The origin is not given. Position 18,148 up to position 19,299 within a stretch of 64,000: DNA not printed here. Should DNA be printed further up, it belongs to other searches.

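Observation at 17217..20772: SbnI/SerK-like free-serine kinase in a coupled operon with a beta-barrel, a methyltransferase and a Zn-dehydrogenase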

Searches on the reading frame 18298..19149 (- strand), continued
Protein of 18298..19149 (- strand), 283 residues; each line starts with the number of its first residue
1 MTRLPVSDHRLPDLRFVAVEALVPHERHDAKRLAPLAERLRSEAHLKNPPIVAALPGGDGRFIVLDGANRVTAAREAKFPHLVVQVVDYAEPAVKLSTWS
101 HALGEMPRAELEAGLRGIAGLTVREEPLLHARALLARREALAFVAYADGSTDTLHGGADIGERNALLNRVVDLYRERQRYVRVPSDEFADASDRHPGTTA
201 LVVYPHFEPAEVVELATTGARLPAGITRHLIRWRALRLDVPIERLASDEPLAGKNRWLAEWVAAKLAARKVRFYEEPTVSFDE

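Call 39: search_protein_families(library=ncbifam, proteins=[L084:1154-2485:+, L028:6915-7874:+, L028:7861-8826:+, L037:6869-7831:+, L005:4513-5994:+, L084:2487-3065:-, L083:1112-4720:-, L068:4432-5805:-, L034:1969-2976:+], max_evalue=0.00001)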
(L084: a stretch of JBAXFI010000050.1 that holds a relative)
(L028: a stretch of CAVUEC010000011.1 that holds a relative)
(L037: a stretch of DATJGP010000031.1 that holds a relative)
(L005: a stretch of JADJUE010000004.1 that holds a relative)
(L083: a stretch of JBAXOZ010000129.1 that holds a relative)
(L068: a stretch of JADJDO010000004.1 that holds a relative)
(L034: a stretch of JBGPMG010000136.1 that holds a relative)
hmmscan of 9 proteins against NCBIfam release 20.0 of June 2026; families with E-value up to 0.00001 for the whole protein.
L084:1154-2485:+ (443 aa): 10 families
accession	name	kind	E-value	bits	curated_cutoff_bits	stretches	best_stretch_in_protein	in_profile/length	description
NF009057.0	PRK12391.1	equivalog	5.2e-220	730.5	366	1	1-429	13-440/441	TrpB-like pyridoxal phosphate-dependent enzyme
TIGR01415.1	trpB_rel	hypoth_equivalog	7e-189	627.9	518.85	1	1-416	1-417/419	TrpB-like pyridoxal phosphate-dependent enzyme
NF010376.0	PRK13803.1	equivalog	2e-41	142.5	819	1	66-416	259-596/600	bifunctional phosphoribosylanthranilate isomerase/tryptophan synthase subunit beta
TIGR00263.1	trpB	equivalog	3.9e-41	141.4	392.45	1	66-413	49-383/385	tryptophan synthase subunit beta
NF010375.0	PRK13802.1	equivalog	2.1e-29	102.2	1386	1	68-416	332-674/695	bifunctional indole-3-glycerol phosphate synthase/tryptophan synthase subunit beta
NF004996.0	PRK06381.1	equivalog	9.4e-14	51.1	266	1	67-174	15-117/319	threonine synthase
NF006050.0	PRK08197.1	equivalog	1.5e-10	40.4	303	0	68-167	81-175/406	threonine synthase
NF006094.0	PRK08246.1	subfamily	3e-08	33.4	331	1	64-291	20-209/310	serine/threonine dehydratase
NF005147.0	PRK06608.1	equivalog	3.3e-06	26.1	380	0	66-183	23-136/339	serine/threonine dehydratase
NF008735.0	PRK11761.1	equivalog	4.7e-06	26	413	0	68-187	13-130/296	cysteine synthase CysM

L028:6915-7874:+ (319 aa): 13 families
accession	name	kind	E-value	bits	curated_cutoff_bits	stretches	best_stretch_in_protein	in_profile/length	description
NF006379.0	PRK08618.1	equivalog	9.6e-89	297.9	417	1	5-310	19-325/326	ornithine cyclodeaminase family protein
NF004793.0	PRK06141.1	equivalog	1.6e-84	283.6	322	1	8-300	18-311/314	bifunctional Delta(1)-pyrroline-2-carboxylate/Delta(1)-piperideine-2-carboxylate reductase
TIGR02371.1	ala_DH_arch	equivalog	2.9e-68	230.4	409.15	1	1-311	16-324/325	alanine dehydrogenase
NF006141.0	PRK08291.1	equivalog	1.8e-57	194.8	408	1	5-309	23-328/330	cyclodeaminase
TIGR02992.1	ectoine_eutC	equivalog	4.2e-54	183.8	471.65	1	7-309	22-325/326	ectoine utilization protein EutC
NF045643.1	ImmsucRedBhcD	equivalog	2.1e-51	175.2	500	1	48-311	62-321/321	iminosuccinate reductase BhcD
NF005603.0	PRK07340.1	equivalog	4.4e-48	164.1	266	1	5-299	22-302/307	delta(1)-pyrroline-2-carboxylate reductase family protein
TIGR03944.1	dehyd_SbnB_fam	equivalog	7.6e-45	153.3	326.9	1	3-310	19-325/327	2,3-diaminopropionate biosynthesis protein SbnB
NF005762.1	PRK07589.1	equivalog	1.7e-43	148.9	350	1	34-311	51-320/334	ornithine cyclodeaminase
NF005296.0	PRK06823.1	equivalog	8.7e-43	146.5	438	1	51-299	65-312/315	ornithine cyclodeaminase family protein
NF045512.1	PyrPipCarbRedLhpI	equivalog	5.2e-37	127.6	400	1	5-298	18-295/298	bifunctional Delta(1)-pyrroline-2-carboxylate/Delta(1)-piperideine-2-carboxylate reductase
NF005011.0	PRK06407.1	subfamily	9.9e-35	120.2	337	1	1-297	16-296/302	ornithine cyclodeaminase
NF004848.0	PRK06199.1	subfamily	2.8e-30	105.7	362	1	37-311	78-372/379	tyramine oxidase subunit B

L028:7861-8826:+ (321 aa): 32 families (the best 25 are shown)
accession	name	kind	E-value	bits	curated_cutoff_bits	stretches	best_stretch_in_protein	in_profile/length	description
TIGR01127.1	ilvA_1Cterm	equivalog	2.1e-75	254.1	378.75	1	34-316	10-295/380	threonine ammonia-lyase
NF005680.0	PRK07476.1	equivalog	1e-68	231.7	413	1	8-319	6-323/326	hydroxyectoine utilization dehydratase EutB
NF005292.0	PRK06815.1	equivalog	9.1e-64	215.5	371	1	10-317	6-318/320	threonine/serine dehydratase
NF006389.0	PRK08638.1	equivalog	3.4e-63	213.6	453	1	8-316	10-324/333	bifunctional threonine ammonia-lyase/L-serine ammonia-lyase TdcB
NF005600.0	PRK07334.1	equivalog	9.5e-63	212.2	496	1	8-317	11-322/408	threonine ammonia-lyase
TIGR02991.1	ectoine_eutB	equivalog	7.9e-60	202.5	413.35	1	8-318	2-317/317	hydroxyectoine utilization dehydratase EutB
NF006094.0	PRK08246.1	subfamily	8.7e-60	202.7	331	1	9-312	7-309/310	serine/threonine dehydratase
NF006390.0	PRK08639.1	equivalog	2.2e-59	201.5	421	1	8-316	8-324/418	threonine ammonia-lyase IlvA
NF006674.0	PRK09224.1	subfamily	1.8e-58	198.5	577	1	38-313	39-320/508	threonine ammonia-lyase IlvA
NF005454.0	PRK07048.1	equivalog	4.1e-57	193.8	452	1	4-317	4-321/324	threo-3-hydroxy-L-aspartate ammonia-lyase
TIGR01124.1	ilvA_2Cterm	equivalog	2.5e-56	191.3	411.3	1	34-312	27-311/499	threonine ammonia-lyase, biosynthetic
NF045641.2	BHydaspDhtseBhcB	equivalog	9.2e-54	182.7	550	1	7-312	2-310/312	beta-hydroxyaspartate dehydratase BhcB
TIGR02079.1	THD1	equivalog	3.4e-52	177.6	440.55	1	11-316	2-316/410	threonine ammonia-lyase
NF009130.0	PRK12483.1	subfamily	4.1e-51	174.1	801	1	37-313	50-332/521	threonine ammonia-lyase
NF006455.0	PRK08813.1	equivalog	6.1e-47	160.6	489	1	8-318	22-321/374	threonine dehydratase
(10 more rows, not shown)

L037:6869-7831:+ (320 aa): 30 families (the best 25 are shown)
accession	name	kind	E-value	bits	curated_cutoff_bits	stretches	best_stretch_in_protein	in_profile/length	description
NF005680.0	PRK07476.1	equivalog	3.8e-70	236.4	413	1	9-316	7-321/326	hydroxyectoine utilization dehydratase EutB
TIGR01127.1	ilvA_1Cterm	equivalog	9.1e-70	235.5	378.75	1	37-318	14-298/380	threonine ammonia-lyase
TIGR02991.1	ectoine_eutB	equivalog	3e-63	213.7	413.35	1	9-317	3-317/317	hydroxyectoine utilization dehydratase EutB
NF006094.0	PRK08246.1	subfamily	3.7e-61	207.2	331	1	10-311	8-309/310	serine/threonine dehydratase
NF006389.0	PRK08638.1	equivalog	1.9e-60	204.6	453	1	8-315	10-324/333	bifunctional threonine ammonia-lyase/L-serine ammonia-lyase TdcB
NF005292.0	PRK06815.1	equivalog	1.9e-60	204.6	371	1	10-315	6-317/320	threonine/serine dehydratase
NF005600.0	PRK07334.1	equivalog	4e-59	200.2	496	1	9-316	12-322/408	threonine ammonia-lyase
NF006390.0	PRK08639.1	equivalog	3.6e-54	184.3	421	1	8-314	8-323/418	threonine ammonia-lyase IlvA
NF006674.0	PRK09224.1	subfamily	3.6e-54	184.3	577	1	34-311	36-319/508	threonine ammonia-lyase IlvA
TIGR01124.1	ilvA_2Cterm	equivalog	1.3e-53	182.3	411.3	1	16-311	8-311/499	threonine ammonia-lyase, biosynthetic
NF005454.0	PRK07048.1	equivalog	3.2e-52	177.7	452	1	4-316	4-321/324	threo-3-hydroxy-L-aspartate ammonia-lyase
NF045641.2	BHydaspDhtseBhcB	equivalog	1.1e-50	172.5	550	1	7-311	2-310/312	beta-hydroxyaspartate dehydratase BhcB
NF009130.0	PRK12483.1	subfamily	6e-49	167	801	1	19-309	31-329/521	threonine ammonia-lyase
TIGR02079.1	THD1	equivalog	1.9e-48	165.2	440.55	1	11-314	2-315/410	threonine ammonia-lyase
NF006455.0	PRK08813.1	equivalog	9.9e-40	136.9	489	1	12-316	26-320/374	threonine dehydratase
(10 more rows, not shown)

L005:4513-5994:+ (493 aa): 33 families (the best 25 are shown)
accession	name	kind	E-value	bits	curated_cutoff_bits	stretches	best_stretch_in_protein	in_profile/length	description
TIGR01137.1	cysta_beta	equivalog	1.7e-160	534.6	510.25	1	33-485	2-456/457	cystathionine beta-synthase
NF053679.1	CysteaSynCapA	equivalog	9.6e-117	389.4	600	1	32-352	6-328/329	cysteate synthase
NF007989.0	PRK10717.1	equivalog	1.3e-110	369.7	387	1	31-355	3-329/334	cysteine synthase A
TIGR01136.1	cysKM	subfamily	9.2e-102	340.4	344.15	1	37-341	2-296/299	cysteine synthase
TIGR01139.1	cysK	equivalog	2e-97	326.1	350.95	1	37-341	2-295/298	cysteine synthase A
TIGR01138.1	cysM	equivalog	4e-88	295.7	394.2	1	36-341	2-287/290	cysteine synthase B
NF008735.0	PRK11761.1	equivalog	7.1e-85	284.8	413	1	35-341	5-291/296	cysteine synthase CysM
TIGR03945.1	PLP_SbnA_fam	equivalog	2.4e-78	263.3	349.95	1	36-348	1-304/304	2,3-diaminopropionate biosynthesis protein SbnA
NF052478.1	CystDsulMYC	equivalog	4.8e-36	124.8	600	1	60-355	40-337/354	L-cysteine desulfhydrase Cds1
NF005292.0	PRK06815.1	equivalog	5.8e-21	74.9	371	1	36-329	15-303/320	threonine/serine dehydratase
TIGR01127.1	ilvA_1Cterm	equivalog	2.4e-16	59.7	378.75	1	56-314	14-267/380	threonine ammonia-lyase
NF009130.0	PRK12483.1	subfamily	1.9e-15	56.5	801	1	42-329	37-320/521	threonine ammonia-lyase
NF006674.0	PRK09224.1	subfamily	3.3e-15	55.8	577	1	40-329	23-308/508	threonine ammonia-lyase IlvA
TIGR01124.1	ilvA_2Cterm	equivalog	6.2e-15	54.8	411.3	1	35-329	10-300/499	threonine ammonia-lyase, biosynthetic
NF005454.0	PRK07048.1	equivalog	7.4e-15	54.9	452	1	35-237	18-209/324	threo-3-hydroxy-L-aspartate ammonia-lyase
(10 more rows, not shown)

L084:2487-3065:- (192 aa): 14 families
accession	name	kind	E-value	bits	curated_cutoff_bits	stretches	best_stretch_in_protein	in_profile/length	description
TIGR00338.1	serB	equivalog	2.5e-51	174.4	144.15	1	2-183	38-217/219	phosphoserine phosphatase SerB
NF008350.0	PRK11133.1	equivalog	3.3e-51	174.4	413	1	2-184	134-314/324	phosphoserine phosphatase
TIGR01488.1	HAD-SF-IB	subfamily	6.8e-21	75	45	1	3-153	25-177/177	HAD-IB family phosphatase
TIGR01490.1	HAD-SF-IB-hyp1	subfamily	2.9e-16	60.3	98.3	1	40-163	74-200/202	HAD-IB family hydrolase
TIGR01491.1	HAD-SF-IB-PSPlk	hypoth_equivalog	9.1e-13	48.4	151.9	1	50-165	79-194/201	phosphoserine phosphatase-like hydrolase, archaeal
NF010109.0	PRK13582.1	equivalog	4.6e-11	42.8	133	1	19-167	35-177/205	bifunctional phosphoserine phosphatase/homoserine phosphotransferase ThrH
TIGR00099.1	Cof-subfamily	subfamily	1.9e-10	40.8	137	1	119-175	189-246/256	Cof-type HAD-IIB family hydrolase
NF002245.0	PRK01158.1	equivalog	1e-09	38.1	198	1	118-171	157-211/233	phosphoglycolate phosphatase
TIGR01487.1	Pglycolate_arch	equivalog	2.1e-09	37.5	122.75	1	117-170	146-200/215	phosphoglycolate phosphatase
NF045966.1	YcsE_rel_Pase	equivalog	1.1e-07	31.7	220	1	116-170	189-244/265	YcsE-related riboflavin metabolism phosphatase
NF052360.1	HolPasePseu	equivalog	1.4e-07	31.4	280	1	52-170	89-208/218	histidinol-phosphatase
NF007821.0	PRK10530.1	equivalog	1.9e-07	30.6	274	0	121-175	202-257/272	pyridoxal phosphatase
TIGR02137.1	HSK-PSP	equivalog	9.9e-07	28.4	223.4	1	19-164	35-174/203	bifunctional phosphoserine phosphatase/homoserine phosphotransferase ThrH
NF007806.0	PRK10513.1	equivalog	1e-06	28.4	273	1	118-171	196-250/270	sugar-phosphatase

L083:1112-4720:- (1202 aa): 51 families (the best 25 are shown)
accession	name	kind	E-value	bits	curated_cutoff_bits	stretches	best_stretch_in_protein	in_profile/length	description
TIGR03336.1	IOR_alpha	equivalog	7.7e-182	605.7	650.9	1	21-578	2-541/595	indolepyruvate ferredoxin oxidoreductase subunit alpha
NF009410.0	PRK12771.1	subfamily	4.9e-135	451.3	516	1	604-1140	38-563/566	NAD(P)-binding protein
NF009454.0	PRK12814.1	equivalog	5.4e-86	289.4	916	1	611-1153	99-626/657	putative NADPH-dependent glutamate synthase small subunit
NF009414.0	PRK12778.1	equivalog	5.7e-75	253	1103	1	614-1000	337-750/752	bifunctional dihydroorotate dehydrogenase B NAD binding subunit/NADPH-dependent glutamate synthase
TIGR01316.1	gltA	equivalog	2e-66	224.6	471.75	1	611-998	33-448/449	NADPH-dependent glutamate synthase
TIGR03315.1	Se_ygfK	equivalog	2e-65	220.9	835.3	1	612-1133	443-934/1012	putative selenate reductase subunit YgfK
NF010590.0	PRK13984.1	equivalog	2.2e-63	214.3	946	1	616-999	198-606/611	putative oxidoreductase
TIGR01317.1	GOGAT_sm_gam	subfamily_domain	4.2e-52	177.6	447.7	1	617-872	53-323/485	glutamate synthase small subunit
TIGR01318.1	gltD_gamma_fam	subfamily_domain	3e-51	174.5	482.95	1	615-996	49-462/467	glutamate synthase, small subunit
NF009408.0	PRK12769.1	equivalog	1.5e-50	172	1003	1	615-1000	235-652/659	formate-dependent uric acid utilization protein AegA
NF009413.0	PRK12775.1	equivalog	6.5e-49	166.6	1895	1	616-1010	341-764/1006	putative trifunctional 2-polyprenylphenol hydroxylase/glutamate synthase subunit beta/ferritin domain-containing protein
NF045663.1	diclust_near_Sec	equivalog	7e-44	150.1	530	1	610-803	14-205/759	pyridine nucleotide-disulfide oxidoreductase/dicluster-binding protein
NF009409.0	PRK12770.1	subfamily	6.7e-43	147.1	343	1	701-1002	16-353/360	putative glutamate synthase subunit beta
NF009451.0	PRK12809.1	equivalog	1.8e-40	138.8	1154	1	615-992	218-627/639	formate-dependent uric acid utilization protein YgfT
NF009415.0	PRK12779.1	equivalog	2.7e-36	124.8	1519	1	618-996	212-623/944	putative bifunctional glutamate synthase subunit beta/2-polyprenylphenol hydroxylase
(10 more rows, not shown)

L068:4432-5805:- (457 aa): 13 families
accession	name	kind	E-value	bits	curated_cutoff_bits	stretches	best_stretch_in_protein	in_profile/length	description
NF009057.0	PRK12391.1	equivalog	2.8e-223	741.3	366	1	3-445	2-440/441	TrpB-like pyridoxal phosphate-dependent enzyme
TIGR01415.1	trpB_rel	hypoth_equivalog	7.6e-186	617.9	518.85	1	14-432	1-417/419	TrpB-like pyridoxal phosphate-dependent enzyme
TIGR00263.1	trpB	equivalog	2.3e-40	138.9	392.45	1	79-426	49-380/385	tryptophan synthase subunit beta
NF010376.0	PRK13803.1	equivalog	6.2e-40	137.6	819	1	79-431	259-595/600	bifunctional phosphoribosylanthranilate isomerase/tryptophan synthase subunit beta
NF010375.0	PRK13802.1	equivalog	6e-28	97.4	1386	1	79-430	325-672/695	bifunctional indole-3-glycerol phosphate synthase/tryptophan synthase subunit beta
NF006050.0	PRK08197.1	equivalog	8.9e-14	51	303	1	81-198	81-193/406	threonine synthase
NF004996.0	PRK06381.1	equivalog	4.1e-13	49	266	1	80-188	15-118/319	threonine synthase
NF006094.0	PRK08246.1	subfamily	3.8e-08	33.1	331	0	223-307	133-209/310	serine/threonine dehydratase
NF008735.0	PRK11761.1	equivalog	9.6e-08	31.6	413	1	81-189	13-119/296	cysteine synthase CysM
TIGR01139.1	cysK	equivalog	1.3e-07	31.1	350.95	1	88-312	12-208/298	cysteine synthase A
TIGR01136.1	cysKM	subfamily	6.7e-07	29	344.15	0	91-308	15-208/299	cysteine synthase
TIGR01138.1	cysM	equivalog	7.6e-06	25.6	394.2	0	81-194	9-120/290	cysteine synthase B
NF005292.0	PRK06815.1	equivalog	8.3e-06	25.1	371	0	78-184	19-120/320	threonine/serine dehydratase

L034:1969-2976:+ (335 aa): 13 families
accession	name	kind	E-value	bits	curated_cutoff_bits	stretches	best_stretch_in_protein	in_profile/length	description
NF006379.0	PRK08618.1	equivalog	1.2e-85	287.7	417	1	4-327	2-326/326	ornithine cyclodeaminase family protein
NF004793.0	PRK06141.1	equivalog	1.3e-77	260.9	322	1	5-316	3-311/314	bifunctional Delta(1)-pyrroline-2-carboxylate/Delta(1)-piperideine-2-carboxylate reductase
TIGR02371.1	ala_DH_arch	equivalog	1.2e-65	221.8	409.15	1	5-327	4-324/325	alanine dehydrogenase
NF006141.0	PRK08291.1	equivalog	3.7e-52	177.3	408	1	2-325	3-328/330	cyclodeaminase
NF005603.0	PRK07340.1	equivalog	3.3e-51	174.4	266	1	2-315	3-302/307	delta(1)-pyrroline-2-carboxylate reductase family protein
TIGR02992.1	ectoine_eutC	equivalog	2.8e-50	171.2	471.65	1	3-325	1-325/326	ectoine utilization protein EutC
NF045643.1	ImmsucRedBhcD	equivalog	1.9e-42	145.7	500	1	4-327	2-321/321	iminosuccinate reductase BhcD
TIGR03944.1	dehyd_SbnB_fam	equivalog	7.6e-42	143.5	326.9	1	4-326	2-325/327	2,3-diaminopropionate biosynthesis protein SbnB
NF005762.1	PRK07589.1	equivalog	2e-40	138.8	350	1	63-326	62-319/334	ornithine cyclodeaminase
NF045512.1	PyrPipCarbRedLhpI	equivalog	1.3e-39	136.2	400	1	7-311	4-292/298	bifunctional Delta(1)-pyrroline-2-carboxylate/Delta(1)-piperideine-2-carboxylate reductase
NF005011.0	PRK06407.1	subfamily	2.8e-38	131.8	337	1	5-313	4-296/302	ornithine cyclodeaminase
NF005296.0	PRK06823.1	equivalog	4.6e-38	131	438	1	58-315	56-312/315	ornithine cyclodeaminase family protein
NF004848.0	PRK06199.1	subfamily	2.2e-25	89.5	362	1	53-326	78-371/379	tyramine oxidase subunit B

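Call 41: predict_structure(alignment_id=A1)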
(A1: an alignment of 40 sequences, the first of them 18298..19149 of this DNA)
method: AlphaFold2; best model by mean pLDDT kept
length: 283 residues; sequences in the alignment: 40
mean_pLDDT: 94.5   pTM: 0.89
mean pLDDT of the five models: 94.5, 93.8, 93.3, 93.1, 92.4
residues with pLDDT >= 90: 254; 70-90: 21; 50-70: 3; < 50: 5
segments of 3 or more residues with pLDDT < 50: 1-5
pLDDT, mean of each block of 10 residues (from residue 1): 54 97 95 94 95 95 97 97 97 96 96 98 98 98 98 98 98 94 97 97 98 97 97 95 97 98 94 84 82
secondary structure, 60 per line:
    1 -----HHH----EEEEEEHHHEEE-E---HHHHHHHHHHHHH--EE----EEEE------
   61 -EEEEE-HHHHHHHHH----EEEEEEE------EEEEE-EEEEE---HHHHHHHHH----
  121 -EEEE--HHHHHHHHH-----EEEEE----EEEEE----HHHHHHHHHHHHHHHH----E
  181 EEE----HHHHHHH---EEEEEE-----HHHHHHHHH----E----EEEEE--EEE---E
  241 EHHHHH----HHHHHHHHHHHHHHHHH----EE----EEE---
elements in order: E13-18 E22-24 H30-42 E51-54 E62-66 H68-76 E81-87 E94-98 E100-104 H108-116 E122-125 H128-136 E142-146 E151-155 H160-175 E180-183 H188-194 E198-203 H209-217 E227-231 E234-236 H242-246 H251-267 E278-280

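Call 45: fold_search(model_id=the predicted structure, library=pdb)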
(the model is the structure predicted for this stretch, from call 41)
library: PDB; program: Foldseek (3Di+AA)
matches with E <= 10: 746; with E <= 0.001: 16
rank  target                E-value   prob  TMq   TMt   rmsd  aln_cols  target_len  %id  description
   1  5uje                  1.2e-15  1.00  0.70  0.82   3.3       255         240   22  SbnI with C-terminal truncation from Staphylococcus aureus (released 2018-01-24)
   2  5x0b                  2.4e-15  1.00  0.73  0.84   2.4       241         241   21  Free serine kinase in complex with AMP (released 2017-04-12)
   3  5x0k                  2.5e-15  1.00  0.71  0.83   2.8       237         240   21  Free serine kinase (E30Q mutant) in complex with AMP (released 2017-04-12)
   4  5ujd_A                4.1e-15  1.00  0.72  0.80   3.2       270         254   20  SbnI from Staphylococcus pseudintermedius (released 2018-01-24)
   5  6nr6_A                4.1e-15  1.00  0.72  0.80   3.3       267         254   23  Crystal Structure of Staphylococcus pseudintermedius SbnI in complex with ADP (released 2019-06-19)
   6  5x0g                  5.2e-15  1.00  0.72  0.84   2.5       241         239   21  Free serine kinase (E30A mutant) in complex with ADP (released 2017-04-12)
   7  1vk1                  1.9e-14  1.00  0.70  0.85   2.7       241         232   20  Conserved hypothetical protein from Pyrococcus furiosus Pfu-392566-001 (released 2004-08-10)
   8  5x0e                  4.1e-14  1.00  0.69  0.79   4.9       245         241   21  Free serine kinase (E30A mutant) in complex with phosphoserine and AMP (released 2017-04-12)
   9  5x0j                  6.7e-14  1.00  0.69  0.79   4.9       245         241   21  Free serine kinase (E30Q mutant) in complex with phosphoserine and AMP (released 2017-04-12)
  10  7bm8_A                1.1e-04  1.00  0.25  0.38  14.9       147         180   16  Crystal structure of the C-terminally truncated chromosome-partitioning protein ParB from Caulobacter crescentus compl (released 2021-04-28)
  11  7nfu_B                1.5e-04  1.00  0.23  0.30  13.3       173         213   13  Crystal structure of C-terminally truncated Geobacillus thermoleovorans nucleoid occlusion protein Noc (released 2021-02-17)
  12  7ng0                  2.2e-04  1.00  0.24  0.34   2.0        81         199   20  Crystal structure of N- and C-terminally truncated Geobacillus thermoleovorans nucleoid occlusion protein Noc (released 2021-02-17)
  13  7nfu_A                4.6e-04  1.00  0.25  0.31   1.9        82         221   20  Crystal structure of C-terminally truncated Geobacillus thermoleovorans nucleoid occlusion protein Noc (released 2021-02-17)
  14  7ol9_B                7.0e-04  1.00  0.25  0.35   1.9        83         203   16  Crystal structure of C-terminally truncated Bacillus subtilis nucleoid occlusion protein (Noc) complexed to the Noc-bi (released 2022-03-09)
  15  6sdk_B                7.5e-04  1.00  0.23  0.33  15.0       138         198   19  Crystal structure of bacterial ParB dimer bound to CDP (released 2019-10-23)
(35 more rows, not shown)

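Call 47: find_encoding_contigs(protein=P0005, flank=7000, max_places=1)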
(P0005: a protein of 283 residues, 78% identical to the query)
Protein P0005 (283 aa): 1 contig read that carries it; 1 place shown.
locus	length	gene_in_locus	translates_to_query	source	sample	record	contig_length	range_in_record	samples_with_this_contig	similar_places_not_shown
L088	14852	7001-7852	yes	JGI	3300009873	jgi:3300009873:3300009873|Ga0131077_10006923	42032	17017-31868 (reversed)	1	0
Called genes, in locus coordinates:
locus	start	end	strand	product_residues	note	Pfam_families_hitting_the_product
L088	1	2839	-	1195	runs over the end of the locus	PF11721:Malectin, PF22544:HYDIN_VesB_CFA65-like_Ig (weak), PF13860:FlgD_ig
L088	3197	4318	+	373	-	PF01916:DS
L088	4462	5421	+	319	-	-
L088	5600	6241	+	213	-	-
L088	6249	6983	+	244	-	PF13489:Methyltransf_23, PF01209:Ubie_methyltran (weak), PF02353:CMAS (weak), PF13847:Methyltransf_31, PF08241:Methyltransf_11, PF08242:Methyltransf_12, PF13649:Methyltransf_25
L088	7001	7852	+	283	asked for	-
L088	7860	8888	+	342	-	PF08240:ADH_N, PF01262:AlaDh_PNT_C (weak), PF00107:ADH_zinc_N, PF13602:ADH_zinc_N_2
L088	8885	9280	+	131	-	-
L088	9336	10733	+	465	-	PF13187:Fer4_9 (faint), PF12837:Fer4_6 (weak), PF12838:Fer4_7, PF13183:Fer4_8, PF13237:Fer4_10 (weak), PF13484:Fer4_16 (weak), PF13534:Fer4_17, PF02754:CCG, +4 more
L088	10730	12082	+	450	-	PF06224:AlkZ-like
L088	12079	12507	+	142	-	-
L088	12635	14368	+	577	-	PF25852:DUF6242_C (faint), PF15902:Sortilin-Vps10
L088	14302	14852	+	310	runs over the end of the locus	PF15902:Sortilin-Vps10 (faint), PF15899:BNR_6 (faint), PF13860:FlgD_ig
